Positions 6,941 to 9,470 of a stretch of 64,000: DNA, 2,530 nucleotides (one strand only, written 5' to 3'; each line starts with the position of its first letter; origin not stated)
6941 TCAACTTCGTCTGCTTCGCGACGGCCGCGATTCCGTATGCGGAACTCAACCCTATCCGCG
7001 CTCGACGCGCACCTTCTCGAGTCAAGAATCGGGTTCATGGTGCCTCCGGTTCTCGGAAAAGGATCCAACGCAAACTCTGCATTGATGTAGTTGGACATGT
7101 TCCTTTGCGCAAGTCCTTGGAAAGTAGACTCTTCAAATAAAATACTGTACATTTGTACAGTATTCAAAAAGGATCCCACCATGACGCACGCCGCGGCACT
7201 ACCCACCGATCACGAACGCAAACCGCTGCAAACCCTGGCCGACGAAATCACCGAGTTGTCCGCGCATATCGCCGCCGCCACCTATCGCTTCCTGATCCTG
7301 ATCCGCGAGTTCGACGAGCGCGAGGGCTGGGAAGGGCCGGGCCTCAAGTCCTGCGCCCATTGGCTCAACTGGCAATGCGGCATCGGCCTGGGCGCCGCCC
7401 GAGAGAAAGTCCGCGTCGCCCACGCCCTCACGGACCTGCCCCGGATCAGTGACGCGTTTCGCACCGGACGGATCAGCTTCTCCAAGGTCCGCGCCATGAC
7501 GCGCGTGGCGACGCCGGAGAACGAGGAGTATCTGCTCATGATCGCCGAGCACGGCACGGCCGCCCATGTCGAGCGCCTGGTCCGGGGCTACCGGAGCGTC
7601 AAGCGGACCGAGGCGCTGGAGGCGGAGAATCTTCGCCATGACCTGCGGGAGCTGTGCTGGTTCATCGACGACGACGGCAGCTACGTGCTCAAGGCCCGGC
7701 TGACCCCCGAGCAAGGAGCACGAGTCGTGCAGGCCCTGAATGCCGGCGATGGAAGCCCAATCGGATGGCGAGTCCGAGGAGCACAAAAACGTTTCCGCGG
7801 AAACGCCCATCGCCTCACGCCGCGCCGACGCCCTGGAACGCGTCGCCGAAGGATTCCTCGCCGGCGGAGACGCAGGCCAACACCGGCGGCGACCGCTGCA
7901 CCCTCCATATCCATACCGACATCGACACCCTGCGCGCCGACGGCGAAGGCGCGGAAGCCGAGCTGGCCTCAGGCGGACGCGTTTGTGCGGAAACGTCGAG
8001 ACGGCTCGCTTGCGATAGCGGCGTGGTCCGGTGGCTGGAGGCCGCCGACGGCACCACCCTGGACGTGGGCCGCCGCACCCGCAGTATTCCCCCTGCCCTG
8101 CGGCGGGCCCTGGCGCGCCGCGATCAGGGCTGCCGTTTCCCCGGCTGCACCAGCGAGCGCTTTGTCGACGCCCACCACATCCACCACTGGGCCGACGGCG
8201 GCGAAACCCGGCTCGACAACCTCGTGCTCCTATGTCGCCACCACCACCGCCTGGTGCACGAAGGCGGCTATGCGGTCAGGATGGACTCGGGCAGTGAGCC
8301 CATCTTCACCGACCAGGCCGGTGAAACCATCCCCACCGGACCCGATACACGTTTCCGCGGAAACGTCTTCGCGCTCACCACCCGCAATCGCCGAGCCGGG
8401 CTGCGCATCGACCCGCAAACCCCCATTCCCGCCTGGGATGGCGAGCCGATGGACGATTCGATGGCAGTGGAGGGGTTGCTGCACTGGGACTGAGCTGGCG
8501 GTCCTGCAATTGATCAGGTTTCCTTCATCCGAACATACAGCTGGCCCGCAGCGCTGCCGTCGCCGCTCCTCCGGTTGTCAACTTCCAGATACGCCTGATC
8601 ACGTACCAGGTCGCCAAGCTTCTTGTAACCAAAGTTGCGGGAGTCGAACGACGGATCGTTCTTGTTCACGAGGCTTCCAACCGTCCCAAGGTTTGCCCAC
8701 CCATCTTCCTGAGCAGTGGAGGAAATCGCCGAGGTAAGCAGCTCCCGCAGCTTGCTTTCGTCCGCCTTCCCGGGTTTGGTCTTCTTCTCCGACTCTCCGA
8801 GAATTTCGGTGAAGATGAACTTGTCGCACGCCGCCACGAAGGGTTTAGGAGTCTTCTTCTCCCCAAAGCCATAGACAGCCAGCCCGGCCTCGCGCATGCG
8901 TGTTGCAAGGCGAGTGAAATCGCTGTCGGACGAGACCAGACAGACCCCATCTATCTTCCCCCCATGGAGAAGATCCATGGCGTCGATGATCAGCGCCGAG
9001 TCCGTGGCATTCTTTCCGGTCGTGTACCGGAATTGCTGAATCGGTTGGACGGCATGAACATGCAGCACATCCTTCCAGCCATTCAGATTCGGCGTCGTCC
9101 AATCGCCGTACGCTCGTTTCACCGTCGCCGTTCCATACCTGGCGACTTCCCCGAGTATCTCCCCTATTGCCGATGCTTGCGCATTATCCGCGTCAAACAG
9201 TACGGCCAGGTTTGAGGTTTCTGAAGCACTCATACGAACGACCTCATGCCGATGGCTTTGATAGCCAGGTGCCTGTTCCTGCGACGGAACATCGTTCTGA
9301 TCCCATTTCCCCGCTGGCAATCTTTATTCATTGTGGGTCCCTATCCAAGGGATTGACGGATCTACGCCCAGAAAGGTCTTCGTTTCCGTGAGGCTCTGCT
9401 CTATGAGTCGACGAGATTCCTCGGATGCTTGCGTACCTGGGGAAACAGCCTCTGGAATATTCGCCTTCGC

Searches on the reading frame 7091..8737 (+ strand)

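Call 3: search_protein_families(library=pfam, proteins=[window:7091-8737:+], max_evalue=1)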
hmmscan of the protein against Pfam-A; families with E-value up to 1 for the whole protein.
window:7091-8737:+ (548 aa): 1 family
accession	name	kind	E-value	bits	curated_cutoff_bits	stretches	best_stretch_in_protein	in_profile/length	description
PF02720.22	DUF222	-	1.2e-09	38.4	24.4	1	58-141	12-93/306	Domain of unknown function (DUF222)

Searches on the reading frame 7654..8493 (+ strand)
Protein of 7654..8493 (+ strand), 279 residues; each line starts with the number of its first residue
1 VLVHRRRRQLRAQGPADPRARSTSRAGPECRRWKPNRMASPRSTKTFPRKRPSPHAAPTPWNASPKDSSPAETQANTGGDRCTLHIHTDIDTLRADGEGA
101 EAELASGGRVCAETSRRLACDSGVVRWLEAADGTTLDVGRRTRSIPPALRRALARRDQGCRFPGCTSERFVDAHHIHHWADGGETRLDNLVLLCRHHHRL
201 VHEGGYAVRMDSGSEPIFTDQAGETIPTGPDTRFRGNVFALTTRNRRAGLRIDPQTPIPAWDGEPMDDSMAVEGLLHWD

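Call 3: search_protein_families(library=pfam, proteins=[window:7654-8493:+], max_evalue=1)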
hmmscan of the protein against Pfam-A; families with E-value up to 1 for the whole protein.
window:7654-8493:+ (279 aa): 3 families
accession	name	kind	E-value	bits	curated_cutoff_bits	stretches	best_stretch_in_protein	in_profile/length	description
PF01844.29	HNH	-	2.2e-07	31.4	21.4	1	165-202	9-45/47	HNH endonuclease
PF02720.22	DUF222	-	4.9e-07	29.8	24.4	1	77-157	228-306/306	Domain of unknown function (DUF222)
PF13391.12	HNH_2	-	0.0049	17.1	21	1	160-200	1-57/66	HNH endonuclease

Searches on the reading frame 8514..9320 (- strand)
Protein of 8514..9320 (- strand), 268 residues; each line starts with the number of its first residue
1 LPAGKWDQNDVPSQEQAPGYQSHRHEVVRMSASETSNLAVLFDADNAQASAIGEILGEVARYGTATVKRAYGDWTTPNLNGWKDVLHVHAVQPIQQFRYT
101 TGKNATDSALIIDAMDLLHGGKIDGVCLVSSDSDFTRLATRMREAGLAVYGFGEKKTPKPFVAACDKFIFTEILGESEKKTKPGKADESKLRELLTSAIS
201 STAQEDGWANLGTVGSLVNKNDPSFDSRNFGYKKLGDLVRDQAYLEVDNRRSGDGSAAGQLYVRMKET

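Call 3: search_protein_families(library=pfam, proteins=[window:8514-9320:-], max_evalue=1)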
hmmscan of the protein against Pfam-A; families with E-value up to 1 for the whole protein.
window:8514-9320:- (268 aa): 2 families
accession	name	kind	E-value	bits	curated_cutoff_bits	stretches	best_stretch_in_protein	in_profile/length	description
PF01936.24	NYN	-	1.8e-37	129.5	24.2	1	38-171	2-144/145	NYN domain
PF12872.13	OST-HTH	-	2.9e-15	56.3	23.8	1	189-254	7-68/71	OST-HTH/LOTUS domain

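Call 4: search_protein_families(library=padloc, proteins=[window:8514-9320:-], max_evalue=1)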
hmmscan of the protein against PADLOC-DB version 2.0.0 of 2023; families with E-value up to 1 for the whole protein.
window:8514-9320:- (268 aa): 0 families

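Call 5: search_protein_families(library=ncbifam, proteins=[window:8514-9320:-], max_evalue=1)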
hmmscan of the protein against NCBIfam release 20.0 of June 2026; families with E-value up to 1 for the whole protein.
window:8514-9320:- (268 aa): 1 family
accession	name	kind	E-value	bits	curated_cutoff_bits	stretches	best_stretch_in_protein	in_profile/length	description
TIGR00288.1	TIGR00288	hypoth_equivalog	0.00031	20.6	178.45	1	95-148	78-131/160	TIGR00288 family NYN domain-containing protein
